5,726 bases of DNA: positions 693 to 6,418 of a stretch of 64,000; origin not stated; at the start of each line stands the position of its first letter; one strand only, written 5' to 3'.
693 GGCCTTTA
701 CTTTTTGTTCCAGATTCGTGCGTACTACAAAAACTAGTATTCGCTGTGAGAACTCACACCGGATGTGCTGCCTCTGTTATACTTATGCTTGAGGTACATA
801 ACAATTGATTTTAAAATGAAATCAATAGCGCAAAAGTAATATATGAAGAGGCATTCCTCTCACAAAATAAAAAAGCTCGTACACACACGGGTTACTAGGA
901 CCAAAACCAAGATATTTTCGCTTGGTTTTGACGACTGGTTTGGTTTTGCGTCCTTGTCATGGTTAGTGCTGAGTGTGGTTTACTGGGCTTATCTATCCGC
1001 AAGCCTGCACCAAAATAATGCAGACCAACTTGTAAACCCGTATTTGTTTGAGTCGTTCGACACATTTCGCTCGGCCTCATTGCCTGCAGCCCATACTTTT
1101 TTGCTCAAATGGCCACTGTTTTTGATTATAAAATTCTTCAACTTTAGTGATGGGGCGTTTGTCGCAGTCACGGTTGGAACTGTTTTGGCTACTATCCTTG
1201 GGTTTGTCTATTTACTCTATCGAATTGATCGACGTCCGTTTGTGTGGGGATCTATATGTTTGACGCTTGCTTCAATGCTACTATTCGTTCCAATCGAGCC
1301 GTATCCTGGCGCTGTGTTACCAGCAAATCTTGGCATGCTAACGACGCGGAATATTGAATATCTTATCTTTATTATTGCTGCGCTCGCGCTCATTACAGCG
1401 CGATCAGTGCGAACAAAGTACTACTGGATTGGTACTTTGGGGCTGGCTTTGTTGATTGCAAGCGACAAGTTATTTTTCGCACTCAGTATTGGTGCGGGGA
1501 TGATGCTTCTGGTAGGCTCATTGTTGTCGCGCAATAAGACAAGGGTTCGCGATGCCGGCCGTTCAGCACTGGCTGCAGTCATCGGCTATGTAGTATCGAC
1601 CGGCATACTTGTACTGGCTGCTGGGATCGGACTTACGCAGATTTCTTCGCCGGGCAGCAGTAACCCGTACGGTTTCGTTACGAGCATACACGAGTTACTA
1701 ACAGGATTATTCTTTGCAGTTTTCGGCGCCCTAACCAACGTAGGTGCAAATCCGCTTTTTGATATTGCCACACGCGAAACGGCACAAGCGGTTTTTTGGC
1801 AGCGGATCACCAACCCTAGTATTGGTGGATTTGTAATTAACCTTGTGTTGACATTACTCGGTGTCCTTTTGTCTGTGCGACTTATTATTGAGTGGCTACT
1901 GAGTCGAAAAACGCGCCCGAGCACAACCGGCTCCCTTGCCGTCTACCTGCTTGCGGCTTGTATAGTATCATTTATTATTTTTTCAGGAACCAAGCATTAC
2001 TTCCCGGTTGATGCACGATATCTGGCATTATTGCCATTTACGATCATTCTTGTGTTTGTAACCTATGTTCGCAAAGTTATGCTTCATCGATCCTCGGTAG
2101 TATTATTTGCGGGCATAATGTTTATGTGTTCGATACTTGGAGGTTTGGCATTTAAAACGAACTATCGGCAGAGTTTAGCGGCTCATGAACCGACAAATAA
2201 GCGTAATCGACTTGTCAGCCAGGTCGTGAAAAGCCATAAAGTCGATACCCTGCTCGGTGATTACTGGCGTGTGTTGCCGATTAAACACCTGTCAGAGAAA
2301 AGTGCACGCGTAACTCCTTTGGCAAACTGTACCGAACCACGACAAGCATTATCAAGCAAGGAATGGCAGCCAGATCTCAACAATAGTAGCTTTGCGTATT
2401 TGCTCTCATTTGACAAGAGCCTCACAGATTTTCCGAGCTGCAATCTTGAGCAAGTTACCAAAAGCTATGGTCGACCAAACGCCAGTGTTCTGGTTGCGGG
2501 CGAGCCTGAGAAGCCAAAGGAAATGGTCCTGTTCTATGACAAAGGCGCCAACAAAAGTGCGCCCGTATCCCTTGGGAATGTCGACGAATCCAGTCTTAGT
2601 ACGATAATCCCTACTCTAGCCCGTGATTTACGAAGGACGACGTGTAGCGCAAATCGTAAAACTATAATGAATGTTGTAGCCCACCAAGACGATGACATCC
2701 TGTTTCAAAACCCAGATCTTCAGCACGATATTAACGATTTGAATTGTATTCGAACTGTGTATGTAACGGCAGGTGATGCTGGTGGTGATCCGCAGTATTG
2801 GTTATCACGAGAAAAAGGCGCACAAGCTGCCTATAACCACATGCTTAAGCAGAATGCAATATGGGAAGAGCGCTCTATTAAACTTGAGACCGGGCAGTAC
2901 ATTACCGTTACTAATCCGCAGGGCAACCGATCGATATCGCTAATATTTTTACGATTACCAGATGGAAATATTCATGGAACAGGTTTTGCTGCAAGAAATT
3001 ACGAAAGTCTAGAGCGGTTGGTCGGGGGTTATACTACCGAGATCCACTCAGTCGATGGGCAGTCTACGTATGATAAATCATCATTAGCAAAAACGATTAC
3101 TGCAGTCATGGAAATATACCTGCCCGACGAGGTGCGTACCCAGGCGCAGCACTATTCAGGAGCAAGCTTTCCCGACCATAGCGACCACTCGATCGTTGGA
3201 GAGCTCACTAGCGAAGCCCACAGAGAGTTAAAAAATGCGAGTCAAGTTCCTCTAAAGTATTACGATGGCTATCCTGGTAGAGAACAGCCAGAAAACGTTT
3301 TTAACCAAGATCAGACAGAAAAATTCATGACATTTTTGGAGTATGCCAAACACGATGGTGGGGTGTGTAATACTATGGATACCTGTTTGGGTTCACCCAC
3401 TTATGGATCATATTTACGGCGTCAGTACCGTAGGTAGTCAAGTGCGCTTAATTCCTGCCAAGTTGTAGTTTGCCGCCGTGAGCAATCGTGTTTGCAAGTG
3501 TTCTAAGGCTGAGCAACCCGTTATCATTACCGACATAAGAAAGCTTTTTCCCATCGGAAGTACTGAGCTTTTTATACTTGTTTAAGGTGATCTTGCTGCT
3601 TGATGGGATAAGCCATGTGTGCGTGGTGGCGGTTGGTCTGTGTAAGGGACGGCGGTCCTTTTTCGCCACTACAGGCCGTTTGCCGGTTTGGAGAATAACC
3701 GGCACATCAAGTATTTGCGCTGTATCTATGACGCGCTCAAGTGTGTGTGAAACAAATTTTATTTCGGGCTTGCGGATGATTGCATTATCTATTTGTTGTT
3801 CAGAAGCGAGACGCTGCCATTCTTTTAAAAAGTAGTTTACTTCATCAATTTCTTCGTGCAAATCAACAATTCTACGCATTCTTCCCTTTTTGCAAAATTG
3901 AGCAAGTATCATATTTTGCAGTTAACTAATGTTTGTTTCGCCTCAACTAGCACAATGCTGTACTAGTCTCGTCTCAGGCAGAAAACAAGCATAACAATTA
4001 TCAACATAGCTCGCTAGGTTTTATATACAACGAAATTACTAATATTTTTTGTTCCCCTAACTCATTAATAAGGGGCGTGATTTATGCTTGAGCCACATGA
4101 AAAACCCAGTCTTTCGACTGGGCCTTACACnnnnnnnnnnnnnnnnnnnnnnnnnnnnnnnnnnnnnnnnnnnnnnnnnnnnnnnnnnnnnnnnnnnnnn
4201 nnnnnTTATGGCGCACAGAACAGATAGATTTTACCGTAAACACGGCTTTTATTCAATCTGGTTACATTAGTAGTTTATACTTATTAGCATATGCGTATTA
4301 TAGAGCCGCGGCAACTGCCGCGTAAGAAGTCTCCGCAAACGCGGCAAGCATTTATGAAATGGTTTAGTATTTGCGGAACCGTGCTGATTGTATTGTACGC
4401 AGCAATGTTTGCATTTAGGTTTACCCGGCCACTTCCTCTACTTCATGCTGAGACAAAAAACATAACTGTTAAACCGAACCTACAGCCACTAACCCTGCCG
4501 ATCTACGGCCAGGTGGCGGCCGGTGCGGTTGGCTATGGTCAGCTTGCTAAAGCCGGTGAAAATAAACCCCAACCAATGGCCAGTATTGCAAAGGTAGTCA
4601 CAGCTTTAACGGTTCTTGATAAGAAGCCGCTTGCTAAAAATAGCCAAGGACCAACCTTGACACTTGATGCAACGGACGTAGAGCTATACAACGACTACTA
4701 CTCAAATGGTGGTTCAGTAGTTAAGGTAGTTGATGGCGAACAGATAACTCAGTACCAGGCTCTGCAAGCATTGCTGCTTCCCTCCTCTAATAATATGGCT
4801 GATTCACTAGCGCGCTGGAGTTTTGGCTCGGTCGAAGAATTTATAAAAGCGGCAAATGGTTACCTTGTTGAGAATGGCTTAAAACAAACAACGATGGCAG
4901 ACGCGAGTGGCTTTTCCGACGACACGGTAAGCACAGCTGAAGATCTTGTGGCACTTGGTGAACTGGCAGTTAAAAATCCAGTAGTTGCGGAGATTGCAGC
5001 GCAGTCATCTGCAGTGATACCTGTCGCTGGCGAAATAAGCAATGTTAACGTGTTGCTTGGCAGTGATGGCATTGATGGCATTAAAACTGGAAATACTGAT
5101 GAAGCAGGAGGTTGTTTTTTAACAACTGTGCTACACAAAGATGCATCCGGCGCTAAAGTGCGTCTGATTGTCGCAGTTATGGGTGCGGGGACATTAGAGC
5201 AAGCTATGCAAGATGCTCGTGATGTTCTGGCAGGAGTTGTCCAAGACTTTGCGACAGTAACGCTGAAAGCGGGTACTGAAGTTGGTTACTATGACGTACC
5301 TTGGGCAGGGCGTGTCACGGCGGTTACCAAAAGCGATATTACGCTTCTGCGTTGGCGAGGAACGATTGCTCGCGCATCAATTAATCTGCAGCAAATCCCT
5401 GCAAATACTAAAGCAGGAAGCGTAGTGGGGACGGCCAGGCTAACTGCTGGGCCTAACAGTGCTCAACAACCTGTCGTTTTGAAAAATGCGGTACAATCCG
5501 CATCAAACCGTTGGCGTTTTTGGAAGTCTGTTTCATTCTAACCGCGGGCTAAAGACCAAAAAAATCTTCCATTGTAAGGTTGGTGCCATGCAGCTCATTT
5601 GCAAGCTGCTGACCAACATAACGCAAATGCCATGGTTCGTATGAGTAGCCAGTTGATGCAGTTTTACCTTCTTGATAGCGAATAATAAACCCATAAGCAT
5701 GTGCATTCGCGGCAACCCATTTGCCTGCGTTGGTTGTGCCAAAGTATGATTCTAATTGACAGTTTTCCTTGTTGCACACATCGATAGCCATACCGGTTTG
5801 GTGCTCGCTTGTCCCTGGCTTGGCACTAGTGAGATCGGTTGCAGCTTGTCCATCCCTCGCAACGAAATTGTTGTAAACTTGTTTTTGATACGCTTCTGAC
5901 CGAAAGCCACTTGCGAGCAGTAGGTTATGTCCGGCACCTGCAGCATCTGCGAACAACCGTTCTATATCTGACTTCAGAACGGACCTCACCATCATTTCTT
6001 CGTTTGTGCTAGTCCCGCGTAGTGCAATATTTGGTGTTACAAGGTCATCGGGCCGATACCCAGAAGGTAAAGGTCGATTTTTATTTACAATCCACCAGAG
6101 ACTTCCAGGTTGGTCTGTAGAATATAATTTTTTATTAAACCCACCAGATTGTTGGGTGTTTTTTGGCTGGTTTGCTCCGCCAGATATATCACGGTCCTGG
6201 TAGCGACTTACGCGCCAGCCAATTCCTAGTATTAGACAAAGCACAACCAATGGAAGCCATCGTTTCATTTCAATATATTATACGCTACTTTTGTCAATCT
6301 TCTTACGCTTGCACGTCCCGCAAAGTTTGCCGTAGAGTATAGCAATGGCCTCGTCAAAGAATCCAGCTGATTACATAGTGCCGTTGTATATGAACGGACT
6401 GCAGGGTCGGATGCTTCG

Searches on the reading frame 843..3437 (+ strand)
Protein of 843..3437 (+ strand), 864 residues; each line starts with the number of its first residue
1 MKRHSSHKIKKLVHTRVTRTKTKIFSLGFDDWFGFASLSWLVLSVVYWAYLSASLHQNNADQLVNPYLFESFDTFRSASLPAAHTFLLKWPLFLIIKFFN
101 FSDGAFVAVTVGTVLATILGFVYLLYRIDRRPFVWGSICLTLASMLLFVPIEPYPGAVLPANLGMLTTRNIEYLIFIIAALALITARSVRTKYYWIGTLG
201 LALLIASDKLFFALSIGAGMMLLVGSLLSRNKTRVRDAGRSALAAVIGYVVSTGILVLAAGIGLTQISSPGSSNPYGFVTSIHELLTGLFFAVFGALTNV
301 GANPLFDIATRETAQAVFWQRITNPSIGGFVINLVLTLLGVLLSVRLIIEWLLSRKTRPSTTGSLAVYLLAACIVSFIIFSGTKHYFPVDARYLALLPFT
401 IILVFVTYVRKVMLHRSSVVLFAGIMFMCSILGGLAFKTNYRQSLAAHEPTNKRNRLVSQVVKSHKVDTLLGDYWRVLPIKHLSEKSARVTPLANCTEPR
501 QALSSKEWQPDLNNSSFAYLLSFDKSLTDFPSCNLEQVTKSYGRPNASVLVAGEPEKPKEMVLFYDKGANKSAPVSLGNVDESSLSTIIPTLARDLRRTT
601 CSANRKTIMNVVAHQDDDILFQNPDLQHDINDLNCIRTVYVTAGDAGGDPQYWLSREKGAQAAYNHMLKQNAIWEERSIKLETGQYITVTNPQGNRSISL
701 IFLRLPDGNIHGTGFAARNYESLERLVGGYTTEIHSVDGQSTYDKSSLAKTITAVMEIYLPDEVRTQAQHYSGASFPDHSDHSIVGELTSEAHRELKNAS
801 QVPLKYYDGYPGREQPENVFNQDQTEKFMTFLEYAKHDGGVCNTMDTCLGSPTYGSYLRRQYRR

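Call 47: search_protein_families(library=pfam, proteins=[window:843-3437:+], max_evalue=0.001)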
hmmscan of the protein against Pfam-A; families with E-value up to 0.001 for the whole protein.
window:843-3437:+ (864 aa): 1 family
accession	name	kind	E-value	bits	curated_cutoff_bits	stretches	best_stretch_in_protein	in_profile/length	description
PF02585.22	PIG-L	-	5.8e-10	40.2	28.2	1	609-792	1-128/129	GlcNAc-PI de-N-acetylase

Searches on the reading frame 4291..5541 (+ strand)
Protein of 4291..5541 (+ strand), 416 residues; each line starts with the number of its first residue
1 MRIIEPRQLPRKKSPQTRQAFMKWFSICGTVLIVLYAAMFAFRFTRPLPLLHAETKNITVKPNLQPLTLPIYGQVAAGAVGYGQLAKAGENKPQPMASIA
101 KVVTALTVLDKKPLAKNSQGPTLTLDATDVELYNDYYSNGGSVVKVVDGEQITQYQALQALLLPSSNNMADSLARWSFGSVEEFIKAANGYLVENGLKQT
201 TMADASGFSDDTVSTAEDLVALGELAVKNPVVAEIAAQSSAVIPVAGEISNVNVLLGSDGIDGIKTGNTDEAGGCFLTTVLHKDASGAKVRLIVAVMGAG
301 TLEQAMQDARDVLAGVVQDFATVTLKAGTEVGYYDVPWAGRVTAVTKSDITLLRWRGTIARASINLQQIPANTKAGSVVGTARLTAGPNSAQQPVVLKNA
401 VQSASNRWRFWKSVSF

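Call 47: search_protein_families(library=pfam, proteins=[window:4291-5541:+], max_evalue=0.001)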
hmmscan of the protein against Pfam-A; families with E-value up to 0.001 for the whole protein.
window:4291-5541:+ (416 aa): 1 family
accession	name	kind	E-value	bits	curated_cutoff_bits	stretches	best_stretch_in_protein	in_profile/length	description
PF00768.25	Peptidase_S11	-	1.5e-26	93.7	27.6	1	85-300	26-238/239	D-alanyl-D-alanine carboxypeptidase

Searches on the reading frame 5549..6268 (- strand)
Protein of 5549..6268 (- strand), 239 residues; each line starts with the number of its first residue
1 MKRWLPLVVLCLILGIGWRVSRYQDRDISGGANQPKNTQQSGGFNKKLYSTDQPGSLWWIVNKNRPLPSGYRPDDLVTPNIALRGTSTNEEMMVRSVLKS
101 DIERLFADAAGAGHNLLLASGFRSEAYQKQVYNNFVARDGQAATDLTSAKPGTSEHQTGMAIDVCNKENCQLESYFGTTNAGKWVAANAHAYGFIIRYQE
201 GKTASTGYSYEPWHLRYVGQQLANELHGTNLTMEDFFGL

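Call 47: search_protein_families(library=pfam, proteins=[window:5549-6268:-], max_evalue=0.001)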
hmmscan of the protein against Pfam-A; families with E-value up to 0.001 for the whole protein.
window:5549-6268:- (239 aa): 1 family
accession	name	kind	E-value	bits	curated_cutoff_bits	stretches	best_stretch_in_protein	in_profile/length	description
PF02557.22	VanY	-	9.7e-42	142.3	25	1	94-219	4-131/132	D-alanyl-D-alanine carboxypeptidase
